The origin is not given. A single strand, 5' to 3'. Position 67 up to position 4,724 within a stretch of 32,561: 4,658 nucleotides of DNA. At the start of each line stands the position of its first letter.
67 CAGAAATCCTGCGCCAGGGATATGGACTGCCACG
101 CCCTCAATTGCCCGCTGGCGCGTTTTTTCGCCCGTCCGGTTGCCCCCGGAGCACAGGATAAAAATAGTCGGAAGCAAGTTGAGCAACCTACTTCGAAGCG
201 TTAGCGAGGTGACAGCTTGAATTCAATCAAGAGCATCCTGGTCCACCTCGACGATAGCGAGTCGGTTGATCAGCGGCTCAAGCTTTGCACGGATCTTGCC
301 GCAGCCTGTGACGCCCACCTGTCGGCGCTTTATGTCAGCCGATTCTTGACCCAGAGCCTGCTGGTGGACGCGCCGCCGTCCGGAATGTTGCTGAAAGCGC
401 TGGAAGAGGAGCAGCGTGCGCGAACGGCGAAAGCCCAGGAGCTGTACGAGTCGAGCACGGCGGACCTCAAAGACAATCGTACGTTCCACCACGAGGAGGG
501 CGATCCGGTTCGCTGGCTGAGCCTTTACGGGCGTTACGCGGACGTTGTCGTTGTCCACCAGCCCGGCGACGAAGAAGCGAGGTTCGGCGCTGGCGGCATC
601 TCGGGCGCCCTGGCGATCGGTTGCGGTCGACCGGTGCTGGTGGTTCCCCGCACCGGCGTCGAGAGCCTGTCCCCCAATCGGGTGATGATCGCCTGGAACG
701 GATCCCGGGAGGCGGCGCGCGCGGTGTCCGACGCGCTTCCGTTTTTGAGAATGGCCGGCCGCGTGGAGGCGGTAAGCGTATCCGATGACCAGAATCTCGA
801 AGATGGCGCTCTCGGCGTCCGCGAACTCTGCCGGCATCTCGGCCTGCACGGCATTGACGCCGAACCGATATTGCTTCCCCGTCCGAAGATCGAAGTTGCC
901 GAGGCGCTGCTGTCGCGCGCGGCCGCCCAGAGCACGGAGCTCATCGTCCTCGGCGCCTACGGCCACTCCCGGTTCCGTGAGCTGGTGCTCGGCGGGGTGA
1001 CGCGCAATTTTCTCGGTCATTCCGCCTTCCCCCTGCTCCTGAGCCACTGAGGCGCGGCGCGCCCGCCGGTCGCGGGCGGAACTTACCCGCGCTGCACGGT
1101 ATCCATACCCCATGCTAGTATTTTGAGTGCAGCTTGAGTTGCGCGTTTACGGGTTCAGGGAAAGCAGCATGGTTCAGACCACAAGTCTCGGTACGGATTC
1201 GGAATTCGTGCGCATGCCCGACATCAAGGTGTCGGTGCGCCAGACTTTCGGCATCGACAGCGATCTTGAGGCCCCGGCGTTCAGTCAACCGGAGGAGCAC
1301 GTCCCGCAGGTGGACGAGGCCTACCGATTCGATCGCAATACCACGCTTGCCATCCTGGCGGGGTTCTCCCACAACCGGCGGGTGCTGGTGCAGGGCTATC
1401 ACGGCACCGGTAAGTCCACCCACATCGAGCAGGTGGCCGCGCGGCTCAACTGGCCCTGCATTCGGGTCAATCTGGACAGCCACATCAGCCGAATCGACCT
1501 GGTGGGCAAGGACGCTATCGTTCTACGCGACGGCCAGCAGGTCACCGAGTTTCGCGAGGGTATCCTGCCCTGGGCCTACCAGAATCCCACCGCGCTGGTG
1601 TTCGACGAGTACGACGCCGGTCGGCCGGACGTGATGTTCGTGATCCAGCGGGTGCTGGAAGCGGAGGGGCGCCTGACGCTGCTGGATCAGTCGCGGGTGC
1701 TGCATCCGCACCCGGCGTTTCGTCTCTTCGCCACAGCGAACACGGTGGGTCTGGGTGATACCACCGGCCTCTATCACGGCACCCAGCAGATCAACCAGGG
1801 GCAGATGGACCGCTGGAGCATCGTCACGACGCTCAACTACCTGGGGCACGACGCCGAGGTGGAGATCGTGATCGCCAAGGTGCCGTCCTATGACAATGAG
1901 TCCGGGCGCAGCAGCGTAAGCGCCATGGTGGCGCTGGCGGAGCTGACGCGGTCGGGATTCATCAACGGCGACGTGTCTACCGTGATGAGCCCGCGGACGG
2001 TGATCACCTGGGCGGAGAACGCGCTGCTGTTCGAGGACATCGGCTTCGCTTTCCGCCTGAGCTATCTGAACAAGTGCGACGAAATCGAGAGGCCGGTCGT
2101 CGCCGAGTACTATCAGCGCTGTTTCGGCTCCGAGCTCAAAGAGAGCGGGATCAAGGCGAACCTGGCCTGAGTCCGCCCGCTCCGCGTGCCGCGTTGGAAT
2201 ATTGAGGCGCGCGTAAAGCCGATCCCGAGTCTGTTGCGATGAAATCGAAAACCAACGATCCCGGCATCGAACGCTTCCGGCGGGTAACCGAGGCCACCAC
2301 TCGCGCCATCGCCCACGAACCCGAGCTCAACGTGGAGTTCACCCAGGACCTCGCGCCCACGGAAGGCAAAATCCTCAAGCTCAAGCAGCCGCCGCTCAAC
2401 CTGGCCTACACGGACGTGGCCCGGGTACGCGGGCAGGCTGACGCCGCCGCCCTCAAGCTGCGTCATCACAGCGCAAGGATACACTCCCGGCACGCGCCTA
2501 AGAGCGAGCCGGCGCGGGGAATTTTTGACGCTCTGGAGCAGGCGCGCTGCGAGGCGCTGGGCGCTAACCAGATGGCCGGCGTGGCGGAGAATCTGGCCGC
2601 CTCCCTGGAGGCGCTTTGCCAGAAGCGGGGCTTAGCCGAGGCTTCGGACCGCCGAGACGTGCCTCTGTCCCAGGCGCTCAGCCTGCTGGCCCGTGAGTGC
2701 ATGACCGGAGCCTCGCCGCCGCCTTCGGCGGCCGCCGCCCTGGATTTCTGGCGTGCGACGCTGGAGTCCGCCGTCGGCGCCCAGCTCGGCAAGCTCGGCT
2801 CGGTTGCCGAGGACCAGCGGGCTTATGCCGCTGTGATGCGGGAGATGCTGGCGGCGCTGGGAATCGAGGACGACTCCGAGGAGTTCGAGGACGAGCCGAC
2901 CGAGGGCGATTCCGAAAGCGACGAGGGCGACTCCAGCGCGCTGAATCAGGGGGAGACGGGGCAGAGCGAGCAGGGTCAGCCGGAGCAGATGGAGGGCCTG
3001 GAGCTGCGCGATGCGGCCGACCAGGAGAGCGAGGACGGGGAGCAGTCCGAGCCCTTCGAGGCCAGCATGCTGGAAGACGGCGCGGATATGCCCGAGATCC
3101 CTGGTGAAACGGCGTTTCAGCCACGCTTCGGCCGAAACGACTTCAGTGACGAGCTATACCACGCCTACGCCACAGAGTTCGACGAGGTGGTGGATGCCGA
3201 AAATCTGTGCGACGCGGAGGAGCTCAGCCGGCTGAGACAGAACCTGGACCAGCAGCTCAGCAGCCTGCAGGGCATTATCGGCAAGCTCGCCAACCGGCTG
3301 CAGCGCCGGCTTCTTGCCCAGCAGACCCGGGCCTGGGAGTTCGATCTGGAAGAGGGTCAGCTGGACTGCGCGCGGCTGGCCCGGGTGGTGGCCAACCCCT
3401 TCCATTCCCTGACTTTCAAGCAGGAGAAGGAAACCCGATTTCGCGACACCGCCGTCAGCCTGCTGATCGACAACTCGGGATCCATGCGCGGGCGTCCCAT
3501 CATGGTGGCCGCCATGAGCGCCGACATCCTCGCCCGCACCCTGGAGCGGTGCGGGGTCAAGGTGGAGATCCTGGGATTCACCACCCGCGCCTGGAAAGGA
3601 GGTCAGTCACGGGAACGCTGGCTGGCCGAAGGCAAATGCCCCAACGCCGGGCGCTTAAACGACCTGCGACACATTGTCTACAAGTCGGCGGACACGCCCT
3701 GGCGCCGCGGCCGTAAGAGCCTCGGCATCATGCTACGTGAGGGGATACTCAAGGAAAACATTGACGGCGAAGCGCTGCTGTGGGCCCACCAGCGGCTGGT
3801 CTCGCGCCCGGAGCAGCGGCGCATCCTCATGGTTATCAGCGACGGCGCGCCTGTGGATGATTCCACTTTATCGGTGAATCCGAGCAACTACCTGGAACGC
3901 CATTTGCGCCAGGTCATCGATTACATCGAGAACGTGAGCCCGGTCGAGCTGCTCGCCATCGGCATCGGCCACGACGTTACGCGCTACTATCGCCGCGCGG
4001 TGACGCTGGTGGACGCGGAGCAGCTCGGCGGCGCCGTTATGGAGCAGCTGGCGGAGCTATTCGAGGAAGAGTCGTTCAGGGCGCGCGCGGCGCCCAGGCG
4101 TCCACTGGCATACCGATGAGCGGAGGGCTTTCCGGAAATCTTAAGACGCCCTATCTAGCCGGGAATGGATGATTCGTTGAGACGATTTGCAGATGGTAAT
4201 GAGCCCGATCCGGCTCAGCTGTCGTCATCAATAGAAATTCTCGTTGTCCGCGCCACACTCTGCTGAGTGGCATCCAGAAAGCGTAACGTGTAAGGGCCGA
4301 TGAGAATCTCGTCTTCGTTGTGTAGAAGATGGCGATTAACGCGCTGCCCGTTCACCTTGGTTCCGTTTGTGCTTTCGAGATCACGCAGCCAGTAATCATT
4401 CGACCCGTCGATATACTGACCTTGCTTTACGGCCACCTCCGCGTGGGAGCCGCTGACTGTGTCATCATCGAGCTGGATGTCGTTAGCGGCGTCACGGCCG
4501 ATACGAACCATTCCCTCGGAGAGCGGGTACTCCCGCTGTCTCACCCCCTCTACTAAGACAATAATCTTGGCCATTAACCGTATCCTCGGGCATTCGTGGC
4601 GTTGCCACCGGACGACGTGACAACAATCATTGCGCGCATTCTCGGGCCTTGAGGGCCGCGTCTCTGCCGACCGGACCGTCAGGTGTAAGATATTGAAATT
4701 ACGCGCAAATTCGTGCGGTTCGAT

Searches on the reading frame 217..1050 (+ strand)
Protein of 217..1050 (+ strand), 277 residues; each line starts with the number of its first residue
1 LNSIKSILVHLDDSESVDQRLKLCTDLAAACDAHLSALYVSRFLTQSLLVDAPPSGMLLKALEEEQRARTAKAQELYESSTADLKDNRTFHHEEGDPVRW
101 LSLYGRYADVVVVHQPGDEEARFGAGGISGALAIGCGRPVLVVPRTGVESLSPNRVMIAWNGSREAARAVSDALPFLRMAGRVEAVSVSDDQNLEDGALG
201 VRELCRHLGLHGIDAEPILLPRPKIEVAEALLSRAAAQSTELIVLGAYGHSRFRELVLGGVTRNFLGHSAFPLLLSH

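Call 55: search_protein_families(library=pfam, proteins=[window:217-1050:+], max_evalue=0.01)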
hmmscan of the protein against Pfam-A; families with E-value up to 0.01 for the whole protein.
window:217-1050:+ (277 aa): 1 family
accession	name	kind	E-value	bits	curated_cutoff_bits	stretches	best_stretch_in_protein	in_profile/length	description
PF00582.32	Usp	-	1.1e-17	65.4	24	2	5-144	3-141/141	Universal stress protein family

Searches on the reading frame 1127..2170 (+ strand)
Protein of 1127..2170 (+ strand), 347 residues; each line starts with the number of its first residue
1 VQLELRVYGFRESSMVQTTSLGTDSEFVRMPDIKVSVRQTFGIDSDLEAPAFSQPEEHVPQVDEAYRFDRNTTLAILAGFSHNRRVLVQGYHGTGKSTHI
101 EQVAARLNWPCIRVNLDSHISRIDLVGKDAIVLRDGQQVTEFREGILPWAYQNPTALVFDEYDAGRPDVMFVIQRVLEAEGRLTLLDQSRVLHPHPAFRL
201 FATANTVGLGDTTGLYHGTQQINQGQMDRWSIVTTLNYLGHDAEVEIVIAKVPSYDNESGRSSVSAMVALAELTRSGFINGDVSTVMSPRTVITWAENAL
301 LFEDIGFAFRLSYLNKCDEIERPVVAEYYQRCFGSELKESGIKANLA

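Call 35: search_protein_families(library=pfam, proteins=[window:1127-2170:+])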
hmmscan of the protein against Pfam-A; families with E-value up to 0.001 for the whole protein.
window:1127-2170:+ (347 aa): 3 families
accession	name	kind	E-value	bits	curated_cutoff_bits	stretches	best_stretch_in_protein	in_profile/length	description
PF12556.13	CobS_N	-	2.7e-16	59.4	22.2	1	30-59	5-34/34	Cobaltochelatase CobS subunit N terminal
PF07728.20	AAA_5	-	1.3e-11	45.1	22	1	86-208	2-125/139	AAA domain (dynein-related subfamily)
PF00004.35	AAA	-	0.00029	21.7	21.2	1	86-165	1-69/131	ATPase family associated with various cellular activities (AAA)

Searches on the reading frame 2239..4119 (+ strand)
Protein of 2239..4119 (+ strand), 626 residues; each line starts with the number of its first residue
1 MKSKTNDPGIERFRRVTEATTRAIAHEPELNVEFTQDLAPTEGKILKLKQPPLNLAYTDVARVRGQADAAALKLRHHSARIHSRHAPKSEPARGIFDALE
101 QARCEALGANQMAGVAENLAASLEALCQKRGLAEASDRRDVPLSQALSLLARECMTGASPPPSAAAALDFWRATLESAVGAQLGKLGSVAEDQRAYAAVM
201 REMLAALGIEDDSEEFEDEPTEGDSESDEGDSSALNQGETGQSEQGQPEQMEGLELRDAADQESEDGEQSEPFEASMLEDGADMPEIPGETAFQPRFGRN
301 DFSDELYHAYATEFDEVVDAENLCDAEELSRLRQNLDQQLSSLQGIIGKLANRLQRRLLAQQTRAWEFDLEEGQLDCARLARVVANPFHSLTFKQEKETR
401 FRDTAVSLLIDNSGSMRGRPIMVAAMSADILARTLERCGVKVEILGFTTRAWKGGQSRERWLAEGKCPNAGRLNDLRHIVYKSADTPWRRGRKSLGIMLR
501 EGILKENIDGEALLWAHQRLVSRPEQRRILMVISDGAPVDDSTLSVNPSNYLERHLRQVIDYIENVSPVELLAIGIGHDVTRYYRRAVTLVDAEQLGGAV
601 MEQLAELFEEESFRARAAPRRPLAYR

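Call 35: search_protein_families(library=pfam, proteins=[window:2239-4119:+])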
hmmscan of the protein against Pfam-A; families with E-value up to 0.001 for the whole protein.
window:2239-4119:+ (626 aa): 2 families
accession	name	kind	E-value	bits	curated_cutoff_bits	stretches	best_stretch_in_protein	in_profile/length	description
PF11775.14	CobT_C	-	3.2e-104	347.8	21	1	393-609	2-219/220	Cobalamin biosynthesis protein CobT VWA domain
PF06213.17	CobT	-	4.4e-79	266.3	26.1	1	11-271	5-263/276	Cobalamin biosynthesis protein CobT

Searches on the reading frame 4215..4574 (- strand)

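Call 55: search_protein_families(library=pfam, proteins=[window:4215-4574:-], max_evalue=0.01)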
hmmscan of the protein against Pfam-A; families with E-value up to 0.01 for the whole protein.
window:4215-4574:- (119 aa): 2 families
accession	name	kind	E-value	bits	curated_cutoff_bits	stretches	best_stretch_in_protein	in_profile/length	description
PF00498.31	FHA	-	7.9e-21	74.7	20.7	1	23-93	1-67/67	FHA domain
PF16697.10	Yop-YscD_cpl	-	1.3e-12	48.3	33.2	1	14-101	10-92/94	Inner membrane component of T3SS, cytoplasmic domain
